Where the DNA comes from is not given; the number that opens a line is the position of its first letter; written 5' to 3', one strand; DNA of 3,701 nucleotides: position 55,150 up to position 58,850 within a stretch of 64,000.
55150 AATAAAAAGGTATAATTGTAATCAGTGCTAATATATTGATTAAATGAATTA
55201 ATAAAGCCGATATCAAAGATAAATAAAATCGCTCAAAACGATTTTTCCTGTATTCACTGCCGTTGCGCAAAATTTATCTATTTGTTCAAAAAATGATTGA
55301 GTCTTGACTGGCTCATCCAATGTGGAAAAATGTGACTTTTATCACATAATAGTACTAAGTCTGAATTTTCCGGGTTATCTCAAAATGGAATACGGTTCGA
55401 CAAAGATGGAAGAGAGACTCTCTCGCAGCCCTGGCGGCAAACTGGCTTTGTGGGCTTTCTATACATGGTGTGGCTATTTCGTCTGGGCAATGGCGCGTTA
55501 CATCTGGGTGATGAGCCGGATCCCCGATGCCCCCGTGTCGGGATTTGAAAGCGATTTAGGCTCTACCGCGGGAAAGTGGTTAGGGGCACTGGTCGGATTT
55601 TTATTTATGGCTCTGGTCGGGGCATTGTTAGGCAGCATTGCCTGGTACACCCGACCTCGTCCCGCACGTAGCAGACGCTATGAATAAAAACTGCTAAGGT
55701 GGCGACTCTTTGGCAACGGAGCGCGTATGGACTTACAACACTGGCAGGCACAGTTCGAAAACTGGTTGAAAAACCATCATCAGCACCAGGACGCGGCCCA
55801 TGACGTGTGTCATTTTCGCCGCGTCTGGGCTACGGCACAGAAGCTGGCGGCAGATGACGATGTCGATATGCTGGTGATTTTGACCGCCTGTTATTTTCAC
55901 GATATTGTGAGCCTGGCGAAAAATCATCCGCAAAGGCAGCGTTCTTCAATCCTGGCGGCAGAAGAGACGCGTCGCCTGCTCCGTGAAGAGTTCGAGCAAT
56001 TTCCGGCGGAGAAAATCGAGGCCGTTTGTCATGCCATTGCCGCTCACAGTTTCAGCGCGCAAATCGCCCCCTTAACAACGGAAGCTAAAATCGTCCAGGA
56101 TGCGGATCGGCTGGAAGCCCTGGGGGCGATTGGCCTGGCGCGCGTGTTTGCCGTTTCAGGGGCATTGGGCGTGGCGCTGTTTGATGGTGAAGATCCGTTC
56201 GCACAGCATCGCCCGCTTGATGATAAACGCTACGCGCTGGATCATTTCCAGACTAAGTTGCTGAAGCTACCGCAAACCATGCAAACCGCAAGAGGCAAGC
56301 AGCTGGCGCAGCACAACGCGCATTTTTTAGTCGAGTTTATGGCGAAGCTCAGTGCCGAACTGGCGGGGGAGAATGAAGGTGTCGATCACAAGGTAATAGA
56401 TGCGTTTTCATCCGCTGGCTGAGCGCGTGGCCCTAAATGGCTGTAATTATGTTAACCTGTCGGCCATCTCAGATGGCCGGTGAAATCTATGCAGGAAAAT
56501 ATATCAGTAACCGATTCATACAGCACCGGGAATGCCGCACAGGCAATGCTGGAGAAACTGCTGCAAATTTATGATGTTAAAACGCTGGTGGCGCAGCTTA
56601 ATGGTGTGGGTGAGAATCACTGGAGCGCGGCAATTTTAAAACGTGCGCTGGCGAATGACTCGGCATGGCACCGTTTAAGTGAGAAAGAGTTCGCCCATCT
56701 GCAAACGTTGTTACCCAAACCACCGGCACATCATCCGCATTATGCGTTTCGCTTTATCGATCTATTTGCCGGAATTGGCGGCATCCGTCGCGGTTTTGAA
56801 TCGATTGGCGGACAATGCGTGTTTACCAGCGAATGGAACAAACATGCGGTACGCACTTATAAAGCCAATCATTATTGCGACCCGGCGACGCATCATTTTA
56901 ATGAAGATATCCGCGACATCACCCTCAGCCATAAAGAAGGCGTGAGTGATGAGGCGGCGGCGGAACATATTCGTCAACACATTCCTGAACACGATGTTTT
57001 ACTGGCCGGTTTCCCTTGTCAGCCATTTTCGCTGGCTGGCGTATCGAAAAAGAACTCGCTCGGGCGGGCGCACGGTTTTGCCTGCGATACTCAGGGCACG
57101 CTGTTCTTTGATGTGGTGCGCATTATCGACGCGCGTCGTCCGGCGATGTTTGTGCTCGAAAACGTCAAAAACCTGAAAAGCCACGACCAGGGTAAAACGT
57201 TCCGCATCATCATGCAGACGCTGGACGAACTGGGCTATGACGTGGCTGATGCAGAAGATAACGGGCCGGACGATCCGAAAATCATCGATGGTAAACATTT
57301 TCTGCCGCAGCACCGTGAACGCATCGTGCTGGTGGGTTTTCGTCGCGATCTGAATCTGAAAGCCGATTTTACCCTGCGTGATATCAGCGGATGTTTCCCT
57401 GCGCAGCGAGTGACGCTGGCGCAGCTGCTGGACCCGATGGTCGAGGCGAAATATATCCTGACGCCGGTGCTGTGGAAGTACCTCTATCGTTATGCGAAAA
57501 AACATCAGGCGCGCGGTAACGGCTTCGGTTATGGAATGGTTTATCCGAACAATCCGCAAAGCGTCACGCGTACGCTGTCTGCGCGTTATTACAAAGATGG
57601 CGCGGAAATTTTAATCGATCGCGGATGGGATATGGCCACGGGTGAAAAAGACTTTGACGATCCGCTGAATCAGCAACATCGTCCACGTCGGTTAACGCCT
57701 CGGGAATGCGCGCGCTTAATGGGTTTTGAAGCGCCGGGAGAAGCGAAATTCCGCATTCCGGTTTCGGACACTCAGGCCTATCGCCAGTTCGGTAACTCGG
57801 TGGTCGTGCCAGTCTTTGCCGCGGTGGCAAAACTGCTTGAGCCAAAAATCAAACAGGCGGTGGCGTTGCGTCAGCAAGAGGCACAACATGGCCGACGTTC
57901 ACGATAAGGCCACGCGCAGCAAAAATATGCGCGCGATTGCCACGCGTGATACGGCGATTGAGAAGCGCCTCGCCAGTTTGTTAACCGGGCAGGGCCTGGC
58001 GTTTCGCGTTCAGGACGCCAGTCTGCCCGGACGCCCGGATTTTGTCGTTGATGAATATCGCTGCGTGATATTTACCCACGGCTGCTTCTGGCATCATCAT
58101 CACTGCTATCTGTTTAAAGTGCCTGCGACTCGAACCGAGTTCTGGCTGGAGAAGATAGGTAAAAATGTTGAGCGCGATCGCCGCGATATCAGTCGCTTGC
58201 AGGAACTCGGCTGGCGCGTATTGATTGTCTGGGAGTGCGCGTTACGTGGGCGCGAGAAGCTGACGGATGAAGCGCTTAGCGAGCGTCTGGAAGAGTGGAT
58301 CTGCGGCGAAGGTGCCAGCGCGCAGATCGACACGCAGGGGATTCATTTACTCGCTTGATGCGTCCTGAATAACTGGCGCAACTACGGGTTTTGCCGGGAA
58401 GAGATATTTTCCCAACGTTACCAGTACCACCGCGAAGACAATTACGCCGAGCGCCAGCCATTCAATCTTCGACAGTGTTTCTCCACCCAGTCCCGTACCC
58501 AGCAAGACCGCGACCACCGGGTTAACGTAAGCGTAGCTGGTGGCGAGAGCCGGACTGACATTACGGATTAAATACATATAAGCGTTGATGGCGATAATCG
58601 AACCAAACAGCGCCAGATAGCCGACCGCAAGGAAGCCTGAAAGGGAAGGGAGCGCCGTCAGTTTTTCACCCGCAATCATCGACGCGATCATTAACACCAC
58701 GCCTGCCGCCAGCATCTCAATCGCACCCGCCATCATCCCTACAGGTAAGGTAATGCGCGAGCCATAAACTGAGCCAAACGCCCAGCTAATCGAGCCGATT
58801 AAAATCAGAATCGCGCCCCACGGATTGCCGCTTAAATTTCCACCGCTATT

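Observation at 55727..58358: yedJ (HD hydrolase), dcm and frame-shifted overlapping vsr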

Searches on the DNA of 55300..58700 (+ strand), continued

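Call 51: search_dna_similar(query=L024:4875-5114:+, collection=ecoli_genomes, mode=near, max_rows=8)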
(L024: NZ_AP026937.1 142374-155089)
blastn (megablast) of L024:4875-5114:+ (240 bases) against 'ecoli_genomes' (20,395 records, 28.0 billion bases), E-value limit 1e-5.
In 381 record(s) the limit of 40 matching pieces per record was reached: places in those records are undercounted.
Records with a match: 9904; places in all: 76534; records where one place covers at least 80% of the query: 451.
Genomes with a match: 5419 of 5426; with a place that covers at least 80% of the query: 451. Places per genome that has any: lowest 1, median 10, highest 68. On chromosomes: 62949 places; on plasmids: 13585.
Best place of each record, by identity: >=99% 4700; 95-99% 701; 90-95% 539; 80-90% 3964.
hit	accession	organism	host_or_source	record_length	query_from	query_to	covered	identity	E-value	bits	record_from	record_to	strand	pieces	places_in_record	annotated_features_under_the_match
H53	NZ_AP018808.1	Escherichia coli strain E2865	Bos taurus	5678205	1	240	100%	100.0%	1e-121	444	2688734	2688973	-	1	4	HD domain-containing protein | IS1 family transposase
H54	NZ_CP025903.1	Escherichia coli strain 300709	Homo sapiens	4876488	1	240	100%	100.0%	1e-121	444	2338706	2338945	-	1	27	HD domain-containing protein | IS1-like element IS1F family transposase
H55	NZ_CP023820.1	Escherichia coli strain 7/2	Homo sapiens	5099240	1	240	100%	100.0%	1e-121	444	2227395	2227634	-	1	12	HD domain-containing protein | IS1 family transposase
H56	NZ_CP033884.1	Escherichia coli strain 50579417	Homo sapiens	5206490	1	240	100%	100.0%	1e-121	444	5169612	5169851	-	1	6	HD domain-containing protein | IS1 family transposase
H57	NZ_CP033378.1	Escherichia coli strain L73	goose anus swab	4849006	1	240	100%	100.0%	1e-121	444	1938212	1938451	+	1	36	HD domain-containing protein | IS1 family transposase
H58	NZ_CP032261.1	Escherichia coli strain AR_0067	missing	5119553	1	240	100%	100.0%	1e-121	444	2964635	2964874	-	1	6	HD domain-containing protein | IS1 family transposase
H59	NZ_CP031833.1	Escherichia coli strain 2452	Homo sapiens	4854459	1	240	100%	100.0%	1e-121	444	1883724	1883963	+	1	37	HD domain-containing protein | IS1 family transposase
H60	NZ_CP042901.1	Escherichia coli strain CFSAN061762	missing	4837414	1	240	100%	100.0%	1e-121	444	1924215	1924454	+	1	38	HD domain-containing protein | IS1 family transposase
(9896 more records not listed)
